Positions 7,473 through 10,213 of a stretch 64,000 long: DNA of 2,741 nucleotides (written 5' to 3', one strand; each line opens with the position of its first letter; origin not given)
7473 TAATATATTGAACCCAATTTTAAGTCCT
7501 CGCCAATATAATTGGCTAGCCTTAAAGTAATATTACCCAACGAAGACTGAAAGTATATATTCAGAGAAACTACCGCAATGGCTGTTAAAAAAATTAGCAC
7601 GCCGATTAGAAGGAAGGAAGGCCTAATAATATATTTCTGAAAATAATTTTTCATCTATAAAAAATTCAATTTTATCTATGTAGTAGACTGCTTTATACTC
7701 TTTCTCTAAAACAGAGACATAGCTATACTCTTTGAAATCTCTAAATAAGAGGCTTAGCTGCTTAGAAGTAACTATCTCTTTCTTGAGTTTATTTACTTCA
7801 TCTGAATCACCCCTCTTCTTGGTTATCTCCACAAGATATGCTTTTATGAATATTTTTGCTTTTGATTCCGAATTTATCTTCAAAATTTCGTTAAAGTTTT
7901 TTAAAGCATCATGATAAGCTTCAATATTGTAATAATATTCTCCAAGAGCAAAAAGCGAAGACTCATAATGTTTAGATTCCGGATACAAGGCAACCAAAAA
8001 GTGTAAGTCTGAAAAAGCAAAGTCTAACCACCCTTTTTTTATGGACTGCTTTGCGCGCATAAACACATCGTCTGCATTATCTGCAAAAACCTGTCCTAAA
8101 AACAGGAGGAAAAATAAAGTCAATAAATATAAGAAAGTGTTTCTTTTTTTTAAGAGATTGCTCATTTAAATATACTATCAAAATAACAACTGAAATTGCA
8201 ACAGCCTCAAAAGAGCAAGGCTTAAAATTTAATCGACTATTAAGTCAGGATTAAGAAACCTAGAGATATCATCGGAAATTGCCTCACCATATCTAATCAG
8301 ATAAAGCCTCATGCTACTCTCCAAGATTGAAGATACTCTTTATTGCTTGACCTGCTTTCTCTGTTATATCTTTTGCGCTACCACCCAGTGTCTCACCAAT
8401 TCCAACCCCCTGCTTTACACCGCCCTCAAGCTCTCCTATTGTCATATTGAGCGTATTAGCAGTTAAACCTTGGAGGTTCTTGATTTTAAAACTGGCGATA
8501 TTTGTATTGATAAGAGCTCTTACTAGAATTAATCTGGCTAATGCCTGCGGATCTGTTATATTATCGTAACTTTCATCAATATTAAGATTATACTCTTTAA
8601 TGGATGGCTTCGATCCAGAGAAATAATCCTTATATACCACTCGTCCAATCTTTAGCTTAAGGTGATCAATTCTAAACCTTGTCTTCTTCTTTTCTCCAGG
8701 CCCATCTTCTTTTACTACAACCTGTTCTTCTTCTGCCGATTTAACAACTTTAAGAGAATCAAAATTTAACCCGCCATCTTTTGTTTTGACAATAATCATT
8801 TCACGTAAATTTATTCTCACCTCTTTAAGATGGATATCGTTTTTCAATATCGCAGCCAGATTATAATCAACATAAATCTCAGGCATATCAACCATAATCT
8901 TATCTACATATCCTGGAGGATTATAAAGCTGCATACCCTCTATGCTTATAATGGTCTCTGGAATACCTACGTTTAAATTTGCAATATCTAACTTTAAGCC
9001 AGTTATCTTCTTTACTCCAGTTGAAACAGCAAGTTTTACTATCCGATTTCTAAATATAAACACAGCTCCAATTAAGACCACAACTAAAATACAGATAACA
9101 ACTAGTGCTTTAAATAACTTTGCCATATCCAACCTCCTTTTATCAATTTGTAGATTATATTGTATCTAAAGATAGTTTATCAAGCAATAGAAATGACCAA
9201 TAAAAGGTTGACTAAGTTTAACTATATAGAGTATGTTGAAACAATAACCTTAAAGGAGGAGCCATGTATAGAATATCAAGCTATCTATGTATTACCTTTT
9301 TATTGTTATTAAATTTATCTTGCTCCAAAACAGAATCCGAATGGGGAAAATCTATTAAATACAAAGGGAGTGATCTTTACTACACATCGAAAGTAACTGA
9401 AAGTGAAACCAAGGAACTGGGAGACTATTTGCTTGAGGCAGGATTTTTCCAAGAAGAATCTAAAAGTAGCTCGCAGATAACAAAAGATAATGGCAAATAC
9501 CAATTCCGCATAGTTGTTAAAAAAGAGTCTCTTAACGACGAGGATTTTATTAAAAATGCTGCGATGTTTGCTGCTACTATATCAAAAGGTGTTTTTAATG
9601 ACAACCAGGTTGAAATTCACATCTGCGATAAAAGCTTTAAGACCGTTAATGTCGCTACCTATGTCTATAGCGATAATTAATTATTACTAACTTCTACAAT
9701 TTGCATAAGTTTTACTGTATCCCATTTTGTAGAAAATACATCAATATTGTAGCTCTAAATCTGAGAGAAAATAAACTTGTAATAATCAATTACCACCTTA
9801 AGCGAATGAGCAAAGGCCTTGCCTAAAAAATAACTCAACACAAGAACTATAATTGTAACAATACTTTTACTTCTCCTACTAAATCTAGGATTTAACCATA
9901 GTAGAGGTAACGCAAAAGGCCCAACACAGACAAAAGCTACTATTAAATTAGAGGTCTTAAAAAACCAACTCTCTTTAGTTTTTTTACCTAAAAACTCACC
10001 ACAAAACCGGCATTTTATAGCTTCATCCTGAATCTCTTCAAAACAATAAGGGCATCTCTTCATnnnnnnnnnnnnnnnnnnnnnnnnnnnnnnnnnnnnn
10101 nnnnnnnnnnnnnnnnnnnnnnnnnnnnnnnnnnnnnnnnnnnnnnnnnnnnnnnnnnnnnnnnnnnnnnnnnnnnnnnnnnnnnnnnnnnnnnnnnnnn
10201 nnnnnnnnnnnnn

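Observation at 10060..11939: Apparent operon: beta-CASP RNase, then a histone-H1-like lysine-rich protein fused to an EF-Tu-domain-2-like barrel, then a zinc-ribbon membrane protein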

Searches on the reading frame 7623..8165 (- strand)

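Call 41: search_protein_families(library=pfam, proteins=[window:7623-8165:-], max_evalue=0.01)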
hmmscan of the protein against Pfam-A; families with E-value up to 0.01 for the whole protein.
window:7623-8165:- (180 aa): 3 families
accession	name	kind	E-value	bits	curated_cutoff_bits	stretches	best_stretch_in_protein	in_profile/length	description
PF10602.15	RPN7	-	0.00065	19.9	29.6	1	71-128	39-96/174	26S proteasome subunit RPN7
PF07719.23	TPR_2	-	0.0022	18.4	27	1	71-99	4-32/34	Tetratricopeptide repeat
PF13525.12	YfiO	-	0.0022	18.3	25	1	30-123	4-96/203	Outer membrane lipoprotein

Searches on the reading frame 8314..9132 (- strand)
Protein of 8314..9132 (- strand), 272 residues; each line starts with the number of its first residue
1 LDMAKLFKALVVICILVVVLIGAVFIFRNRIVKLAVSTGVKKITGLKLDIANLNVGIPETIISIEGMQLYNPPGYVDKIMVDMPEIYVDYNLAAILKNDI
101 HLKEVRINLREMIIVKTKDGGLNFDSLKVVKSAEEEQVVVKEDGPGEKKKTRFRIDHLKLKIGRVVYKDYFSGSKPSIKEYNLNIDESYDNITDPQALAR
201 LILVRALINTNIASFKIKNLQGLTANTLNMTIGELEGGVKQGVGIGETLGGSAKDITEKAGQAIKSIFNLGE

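Call 3: search_protein_families(library=pfam, proteins=[window:8314-9132:-], max_evalue=0.1)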
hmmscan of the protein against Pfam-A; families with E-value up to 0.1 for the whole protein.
window:8314-9132:- (272 aa): 3 families
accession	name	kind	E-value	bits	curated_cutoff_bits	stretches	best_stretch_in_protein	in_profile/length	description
PF05359.17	DUF748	-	1e-15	57.4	50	1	3-186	11-185/1037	Domain of Unknown Function (DUF748)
PF05170.20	AsmA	-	1.7e-10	40.8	29.8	1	7-191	9-195/607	AsmA family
PF16982.10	Flp1_like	-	0.087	12.7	33.5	0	12-35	13-36/49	Putative Flagellin, Flp1-like, domain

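Call 4: search_protein_families(library=ncbifam, proteins=[window:8314-9132:-], max_evalue=0.1)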
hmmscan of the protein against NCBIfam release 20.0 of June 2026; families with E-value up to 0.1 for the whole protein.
window:8314-9132:- (272 aa): 2 families
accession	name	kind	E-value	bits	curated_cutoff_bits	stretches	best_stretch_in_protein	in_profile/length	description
TIGR03545.1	TIGR03545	subfamily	9.1e-06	24.5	173.35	1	8-72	5-69/556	TIGR03545 family protein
NF002555.0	PRK02118.1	equivalog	0.034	12.9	431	1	91-219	7-135/436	V-type ATP synthase subunit B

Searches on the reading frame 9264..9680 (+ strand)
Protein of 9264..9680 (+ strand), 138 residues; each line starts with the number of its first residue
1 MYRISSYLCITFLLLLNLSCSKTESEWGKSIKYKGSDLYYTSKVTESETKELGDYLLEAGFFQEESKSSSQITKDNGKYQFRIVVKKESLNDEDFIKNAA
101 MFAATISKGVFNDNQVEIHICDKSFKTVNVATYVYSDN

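Call 3: search_protein_families(library=pfam, proteins=[window:9264-9680:+], max_evalue=0.1)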
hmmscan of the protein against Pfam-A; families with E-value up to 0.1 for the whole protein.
window:9264-9680:+ (138 aa): 0 families

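Call 4: search_protein_families(library=ncbifam, proteins=[window:9264-9680:+], max_evalue=0.1)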
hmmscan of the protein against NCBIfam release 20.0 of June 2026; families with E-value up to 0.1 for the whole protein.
window:9264-9680:+ (138 aa): 1 family
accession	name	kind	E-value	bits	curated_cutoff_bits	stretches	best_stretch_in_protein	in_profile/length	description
TIGR04423.1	casT3_TIGR04423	equivalog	0.028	14.7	40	1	43-97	22-78/124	TIGR04423 family type III CRISPR-associated protein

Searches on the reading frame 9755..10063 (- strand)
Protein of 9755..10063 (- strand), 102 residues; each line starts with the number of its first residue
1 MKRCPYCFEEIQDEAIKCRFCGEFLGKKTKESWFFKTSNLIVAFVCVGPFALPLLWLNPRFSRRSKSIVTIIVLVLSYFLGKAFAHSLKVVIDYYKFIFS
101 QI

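Call 3: search_protein_families(library=pfam, proteins=[window:9755-10063:-], max_evalue=0.1)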
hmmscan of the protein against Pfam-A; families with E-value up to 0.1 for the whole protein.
window:9755-10063:- (102 aa): 4 families
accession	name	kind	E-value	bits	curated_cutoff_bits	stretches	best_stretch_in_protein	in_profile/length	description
PF13248.11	Zn_ribbon_3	-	0.0004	20.2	27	1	1-23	2-24/26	zinc-ribbon domain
PF10601.15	zf-LITAF-like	-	0.0099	16.5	23.8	1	4-28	45-69/70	LITAF-like zinc ribbon domain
PF13240.11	Zn_Ribbon_1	-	0.012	15.8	25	1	4-22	2-20/23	zinc-ribbon domain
PF12773.13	DZR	-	0.024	15.2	27.3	1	4-25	1-22/45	Double zinc ribbon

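Call 4: search_protein_families(library=ncbifam, proteins=[window:9755-10063:-], max_evalue=0.1)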
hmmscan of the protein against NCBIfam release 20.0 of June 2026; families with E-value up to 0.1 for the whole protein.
window:9755-10063:- (102 aa): 1 family
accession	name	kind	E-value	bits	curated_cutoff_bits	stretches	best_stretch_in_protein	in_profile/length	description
NF053815.1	teico_TcaA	equivalog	0.021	13.6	550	1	1-31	1-31/463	membrane-associated protein TcaA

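Call 45: find_homologous_proteins(query=window:9755-10063:-, max_evalue=0.001)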
Query window:9755-10063:- (102 aa): 924 proteins with E <= 0.001 among 926 candidates; the best 120 are listed.
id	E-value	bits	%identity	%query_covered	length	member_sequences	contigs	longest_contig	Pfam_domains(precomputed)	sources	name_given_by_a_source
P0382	1.3e-62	226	100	100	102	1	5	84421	-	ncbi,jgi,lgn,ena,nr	ncbi:MAG: zinc ribbon domain-containing protein [Candidatus Kaelpia aquatica]|nr:zinc ribbon domain-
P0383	1.1e-47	178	75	99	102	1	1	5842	-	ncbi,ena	-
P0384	2.1e-47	177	76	100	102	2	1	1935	-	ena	-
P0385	9.3e-43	162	68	100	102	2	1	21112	-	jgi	jgi:predicted nucleic acid-binding Zn ribbon protein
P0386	2.4e-41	158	68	100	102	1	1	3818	-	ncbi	-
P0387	3.0e-41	158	66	100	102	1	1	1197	PF13248.12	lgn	-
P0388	3.3e-41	157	66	99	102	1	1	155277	PF13248.12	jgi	jgi:uncharacterized protein (DUF983 family)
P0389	9.0e-41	156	63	98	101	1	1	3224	PF13248.12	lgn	-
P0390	2.3e-40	155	65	98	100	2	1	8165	PF13248.12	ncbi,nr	ncbi:MAG: zinc ribbon domain-containing protein [Candidatus Omnitrophica bacterium]|nr:zinc ribbon d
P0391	3.4e-40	154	66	97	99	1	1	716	PF13248.12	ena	-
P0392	4.9e-40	154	66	100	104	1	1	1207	PF13248.12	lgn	-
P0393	7.8e-40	153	64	98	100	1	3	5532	PF13248.12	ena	-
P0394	7.9e-40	153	62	98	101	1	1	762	PF13248.12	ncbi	-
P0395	1.6e-39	152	64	100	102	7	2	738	PF13248.12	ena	-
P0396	3.3e-39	151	62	100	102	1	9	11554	PF13248.12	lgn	-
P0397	3.4e-39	151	63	98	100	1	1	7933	PF13248.12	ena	-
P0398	3.7e-39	151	65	97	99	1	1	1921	PF13248.12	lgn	-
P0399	4.3e-39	151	63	100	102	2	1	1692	PF13248.12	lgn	-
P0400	5.0e-39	150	62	96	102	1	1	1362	PF13248.12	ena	-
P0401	5.2e-39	150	65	97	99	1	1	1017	PF13248.12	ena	-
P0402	6.4e-39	150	63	100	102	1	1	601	PF13248.12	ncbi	-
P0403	6.6e-39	150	64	96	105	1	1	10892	PF13248.12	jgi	-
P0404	7.2e-39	150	63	100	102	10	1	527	PF13248.12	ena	-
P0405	8.3e-39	150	63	98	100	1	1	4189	PF13248.12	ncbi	-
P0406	8.9e-39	150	64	100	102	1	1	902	PF13248.12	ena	-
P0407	1.0e-38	149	63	100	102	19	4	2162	PF13248.12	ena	-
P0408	1.1e-38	149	63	98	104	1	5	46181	PF13248.12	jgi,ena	-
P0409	1.2e-38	149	62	100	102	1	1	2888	PF13248.12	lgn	-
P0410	1.4e-38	149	61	98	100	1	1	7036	PF13248.12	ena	-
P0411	1.8e-38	149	61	98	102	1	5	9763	PF13248.12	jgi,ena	-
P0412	2.4e-38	148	61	98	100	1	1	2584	PF13248.12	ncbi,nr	ncbi:MAG: zinc ribbon domain-containing protein [Candidatus Omnitrophica bacterium]|nr:zinc ribbon d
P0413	2.7e-38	148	61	98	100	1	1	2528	PF13248.12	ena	-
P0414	2.8e-38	148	62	100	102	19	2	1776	PF13248.12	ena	-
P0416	3.8e-38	148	63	100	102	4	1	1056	PF13248.12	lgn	-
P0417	4.0e-38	148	62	98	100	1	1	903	PF13248.12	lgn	-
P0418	4.2e-38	148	67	97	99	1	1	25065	PF13248.12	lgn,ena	-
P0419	4.3e-38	147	62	97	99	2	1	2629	PF13248.12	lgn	-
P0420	4.6e-38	147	61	100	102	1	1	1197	PF13248.12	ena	-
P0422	6.2e-38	147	61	97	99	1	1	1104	PF13248.12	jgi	jgi:uncharacterized membrane protein YvbJ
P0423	8.1e-38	147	62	98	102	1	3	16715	PF13248.12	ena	-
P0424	8.2e-38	147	59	98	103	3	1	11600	PF13248.12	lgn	-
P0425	8.5e-38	147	61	98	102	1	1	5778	PF13248.12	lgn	-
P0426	1.0e-37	146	61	99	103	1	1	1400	PF13248.12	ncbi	-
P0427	1.4e-37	146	65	99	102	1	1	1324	PF13248.12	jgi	-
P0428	1.5e-37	146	61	99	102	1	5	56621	PF13248.12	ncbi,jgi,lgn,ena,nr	ncbi:zinc ribbon domain-containing protein [bacterium]|nr:MAG: zinc ribbon domain-containing protein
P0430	1.6e-37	146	60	99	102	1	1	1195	PF13248.12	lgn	-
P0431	1.7e-37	146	61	99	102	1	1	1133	PF13240.12,PF13248.12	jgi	-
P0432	1.8e-37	146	62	98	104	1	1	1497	PF13248.12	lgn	-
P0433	1.9e-37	145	68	97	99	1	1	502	PF13248.12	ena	-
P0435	2.0e-37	145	62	100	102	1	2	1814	PF13248.12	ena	-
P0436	2.1e-37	145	60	98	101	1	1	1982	PF13248.12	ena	-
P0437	3.1e-37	145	60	100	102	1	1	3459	PF13248.12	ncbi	-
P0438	3.8e-37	144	60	100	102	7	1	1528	PF13248.12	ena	-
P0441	5.9e-37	144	60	99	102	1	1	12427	PF13248.12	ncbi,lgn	ncbi:MAG: zinc ribbon domain-containing protein [Candidatus Omnitrophota bacterium]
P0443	6.8e-37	144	63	95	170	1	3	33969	PF13248.12,PF28597.1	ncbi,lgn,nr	ncbi:MAG: zinc ribbon domain-containing protein [Candidatus Omnitrophica bacterium]|nr:zinc ribbon d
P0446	8.4e-37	143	62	97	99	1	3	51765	PF13248.12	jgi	jgi:hypothetical protein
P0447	9.7e-37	143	60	97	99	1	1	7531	PF13248.12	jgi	jgi:hypothetical protein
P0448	1.0e-36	143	61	98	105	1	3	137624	PF13248.12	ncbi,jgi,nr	ncbi:MAG TPA: zinc ribbon domain-containing protein [Candidatus Omnitrophota bacterium]|nr:zinc ribb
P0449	1.2e-36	143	61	98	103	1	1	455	PF13248.12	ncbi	-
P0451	1.5e-36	143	60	100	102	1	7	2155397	PF13248.12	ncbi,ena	ncbi:MAG: zinc ribbon domain-containing protein [Candidatus Omnitrophota bacterium]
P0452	1.8e-36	142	60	98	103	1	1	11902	PF13248.12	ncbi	-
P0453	1.8e-36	142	60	97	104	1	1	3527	PF13248.12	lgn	-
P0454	2.0e-36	142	60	98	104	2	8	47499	PF13248.12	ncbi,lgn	-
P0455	2.4e-36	142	58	96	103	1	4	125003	PF13248.12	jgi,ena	jgi:uncharacterized membrane protein YvbJ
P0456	2.6e-36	142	62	100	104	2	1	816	PF13248.12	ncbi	-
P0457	2.8e-36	142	59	100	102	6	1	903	PF13248.12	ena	-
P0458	2.9e-36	142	60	99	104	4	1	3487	PF13248.12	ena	-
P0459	4.0e-36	141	60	100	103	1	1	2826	PF13248.12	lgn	-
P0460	4.7e-36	141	62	98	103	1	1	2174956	PF13248.12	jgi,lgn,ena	-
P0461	5.5e-36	141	59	97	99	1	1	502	PF13248.12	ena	-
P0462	6.5e-36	140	59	98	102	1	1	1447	PF13248.12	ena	-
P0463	7.4e-36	140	58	99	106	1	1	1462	PF13248.12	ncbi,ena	-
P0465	9.4e-36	140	58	98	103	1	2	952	PF13248.12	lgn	-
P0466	1.2e-35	140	58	100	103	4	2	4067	PF13248.12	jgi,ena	-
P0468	1.4e-35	139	62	99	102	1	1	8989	PF13248.12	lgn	-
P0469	1.5e-35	139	62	97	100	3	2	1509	PF13248.12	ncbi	-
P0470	1.5e-35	139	57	100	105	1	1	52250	PF13248.12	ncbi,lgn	-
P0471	1.6e-35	139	61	97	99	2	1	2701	PF13248.12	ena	-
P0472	1.8e-35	139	61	97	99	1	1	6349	PF13248.12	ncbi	-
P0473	2.0e-35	139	56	100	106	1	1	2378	PF13248.12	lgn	-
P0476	2.2e-35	139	59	94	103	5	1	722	PF13248.12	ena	-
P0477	2.3e-35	139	60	98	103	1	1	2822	PF13248.12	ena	-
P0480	2.9e-35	138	58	96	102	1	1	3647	PF13248.12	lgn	-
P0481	3.5e-35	138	61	97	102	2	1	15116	PF13248.12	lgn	-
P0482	3.6e-35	138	58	97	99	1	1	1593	PF13248.12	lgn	-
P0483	4.0e-35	138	55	100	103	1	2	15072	PF13248.12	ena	-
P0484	4.2e-35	138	58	98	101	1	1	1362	PF13248.12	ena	-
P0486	6.7e-35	137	63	97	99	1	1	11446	PF13248.12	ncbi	ncbi:zinc ribbon domain-containing protein [Candidatus Omnitrophota bacterium]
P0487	8.7e-35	137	58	100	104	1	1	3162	PF13248.12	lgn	-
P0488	9.0e-35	137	56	99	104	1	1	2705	PF13248.12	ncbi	-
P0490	1.1e-34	137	61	96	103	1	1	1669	PF13240.12,PF13248.12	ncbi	-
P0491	1.2e-34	136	61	99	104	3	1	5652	PF13248.12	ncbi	-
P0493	1.4e-34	136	57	99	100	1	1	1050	PF13248.12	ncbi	-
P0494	1.5e-34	136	59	96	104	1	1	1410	PF13248.12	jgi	jgi:hypothetical protein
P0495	1.6e-34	136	56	99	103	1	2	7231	PF13248.12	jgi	jgi:uncharacterized membrane protein YvbJ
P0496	1.7e-34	136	58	100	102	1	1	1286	PF13248.12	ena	-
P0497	1.8e-34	136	58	100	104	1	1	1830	PF13248.12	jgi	-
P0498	1.9e-34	136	57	98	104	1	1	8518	PF13248.12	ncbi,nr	ncbi:MAG: zinc ribbon domain-containing protein [Candidatus Omnitrophota bacterium]|nr:zinc ribbon d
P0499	1.9e-34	136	58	99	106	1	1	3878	PF13248.12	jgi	jgi:hypothetical protein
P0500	2.0e-34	136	58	98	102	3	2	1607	PF13248.12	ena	-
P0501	2.3e-34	135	61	97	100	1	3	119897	PF13248.12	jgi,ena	jgi:predicted nucleic acid-binding Zn ribbon protein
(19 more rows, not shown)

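Call 46: find_encoding_contigs(protein=P0388, flank=3500, max_places=1)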
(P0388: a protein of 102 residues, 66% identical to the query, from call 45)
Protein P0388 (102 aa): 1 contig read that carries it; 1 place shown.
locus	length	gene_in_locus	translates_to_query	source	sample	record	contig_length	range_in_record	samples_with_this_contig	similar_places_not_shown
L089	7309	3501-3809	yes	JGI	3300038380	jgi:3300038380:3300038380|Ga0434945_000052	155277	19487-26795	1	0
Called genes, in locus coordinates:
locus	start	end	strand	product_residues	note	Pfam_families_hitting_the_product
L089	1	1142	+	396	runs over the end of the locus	PF01555:N6_N4_Mtase, PF01170:UPF0020 (weak)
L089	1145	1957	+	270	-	PF09520:HinfI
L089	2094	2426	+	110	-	-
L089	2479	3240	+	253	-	PF00303:Thymidylat_synt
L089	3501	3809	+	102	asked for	PF13248:Zn_ribbon_3 (weak)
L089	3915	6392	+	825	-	PF00754:F5_F8_type_C, PF22633:F5_F8_type_C_2, PF00933:Glyco_hydro_3, PF01915:Glyco_hydro_3_C, PF14310:Fn3-like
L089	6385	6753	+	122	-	PF04126:Cyclophil_like, PF18050:Cyclophil_like2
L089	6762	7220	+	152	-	PF14512:TM1586_NiRdase, PF00881:Nitroreductase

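Call 47: find_encoding_contigs(protein=P0451, flank=3500, max_places=1)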
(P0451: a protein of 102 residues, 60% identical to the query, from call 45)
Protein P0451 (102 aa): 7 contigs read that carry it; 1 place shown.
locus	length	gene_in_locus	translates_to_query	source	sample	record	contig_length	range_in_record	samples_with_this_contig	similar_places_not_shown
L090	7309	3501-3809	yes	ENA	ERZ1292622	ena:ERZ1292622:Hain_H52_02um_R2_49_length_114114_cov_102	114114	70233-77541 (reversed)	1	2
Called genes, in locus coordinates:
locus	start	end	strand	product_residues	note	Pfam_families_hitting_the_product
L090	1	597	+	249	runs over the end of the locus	PF01209:Ubie_methyltran, PF05175:MTS, PF13489:Methyltransf_23, PF08241:Methyltransf_11, PF08242:Methyltransf_12, PF13649:Methyltransf_25, PF13847:Methyltransf_31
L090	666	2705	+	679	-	PF01656:CbiA, PF13500:AAA_26, PF00202:Aminotran_3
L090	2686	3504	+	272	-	PF00561:Abhydrolase_1, PF12146:Hydrolase_4, PF12697:Abhydrolase_6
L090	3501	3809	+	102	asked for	PF13248:Zn_ribbon_3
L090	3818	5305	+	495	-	PF00370:FGGY_N, PF02782:FGGY_C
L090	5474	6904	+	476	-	PF01266:DAO, PF07992:Pyr_redox_2 (weak), PF13738:Pyr_redox_3 (faint), PF04324:Fer2_BFD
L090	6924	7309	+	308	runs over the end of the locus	PF00070:Pyr_redox (faint), PF00890:FAD_binding_2 (weak), PF01134:GIDA (faint), PF03486:HI0933_like (weak), PF07992:Pyr_redox_2, PF12831:FAD_oxidored, PF13450:NAD_binding_8 (weak), PF13738:Pyr_redox_3 (weak), +2 more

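Call 48: find_encoding_contigs(protein=P0460, flank=3500, max_places=1)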
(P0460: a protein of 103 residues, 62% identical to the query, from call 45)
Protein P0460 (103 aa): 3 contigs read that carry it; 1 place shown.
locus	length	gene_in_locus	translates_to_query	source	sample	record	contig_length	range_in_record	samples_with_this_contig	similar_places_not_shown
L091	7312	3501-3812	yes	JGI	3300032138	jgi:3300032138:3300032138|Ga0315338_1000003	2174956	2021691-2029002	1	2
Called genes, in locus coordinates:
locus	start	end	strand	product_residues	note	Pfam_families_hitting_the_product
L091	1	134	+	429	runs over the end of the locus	-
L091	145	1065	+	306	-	PF01297:ZnuA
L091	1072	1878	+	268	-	PF00950:ABC-3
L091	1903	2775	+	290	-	PF13370:Fer4_13, PF00753:Lactamase_B (faint)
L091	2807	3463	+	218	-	PF10677:DUF2490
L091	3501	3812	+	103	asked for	PF13248:Zn_ribbon_3 (weak)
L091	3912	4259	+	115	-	-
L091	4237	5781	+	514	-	PF00106:adh_short, PF13561:adh_short_C2 (weak)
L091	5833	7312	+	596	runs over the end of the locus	PF00999:Na_H_Exchanger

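Call 49: find_encoding_contigs(protein=P0448, flank=3500, max_places=1)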
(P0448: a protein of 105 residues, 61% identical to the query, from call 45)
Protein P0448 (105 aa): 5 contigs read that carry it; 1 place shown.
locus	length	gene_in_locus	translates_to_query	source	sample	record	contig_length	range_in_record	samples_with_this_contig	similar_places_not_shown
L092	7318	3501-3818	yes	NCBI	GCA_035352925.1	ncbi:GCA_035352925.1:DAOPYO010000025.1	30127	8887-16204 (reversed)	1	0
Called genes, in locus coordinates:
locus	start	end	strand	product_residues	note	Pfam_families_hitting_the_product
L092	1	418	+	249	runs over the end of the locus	-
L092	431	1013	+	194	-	PF00076:RRM_1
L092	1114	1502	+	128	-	-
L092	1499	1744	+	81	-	-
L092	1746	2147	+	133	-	PF00472:RF-1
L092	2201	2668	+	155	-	PF01641:SelR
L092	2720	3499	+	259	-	PF14023:Bestrophin-like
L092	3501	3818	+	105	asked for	PF13248:Zn_ribbon_3 (weak)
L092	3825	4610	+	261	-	PF00459:Inositol_P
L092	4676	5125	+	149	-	PF00383:dCMP_cyt_deam_1, PF14437:MafB19-deam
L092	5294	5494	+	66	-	PF00313:CSD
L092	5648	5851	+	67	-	PF00313:CSD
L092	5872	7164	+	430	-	PF02310:B12-binding (weak), PF04055:Radical_SAM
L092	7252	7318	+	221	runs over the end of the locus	PF00072:Response_reg, PF00486:Trans_reg_C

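Call 65: search_protein_families(library=padloc, proteins=[window:9755-10063:-], max_evalue=0.001)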
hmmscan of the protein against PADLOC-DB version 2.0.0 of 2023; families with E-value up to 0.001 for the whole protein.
window:9755-10063:- (102 aa): 0 families
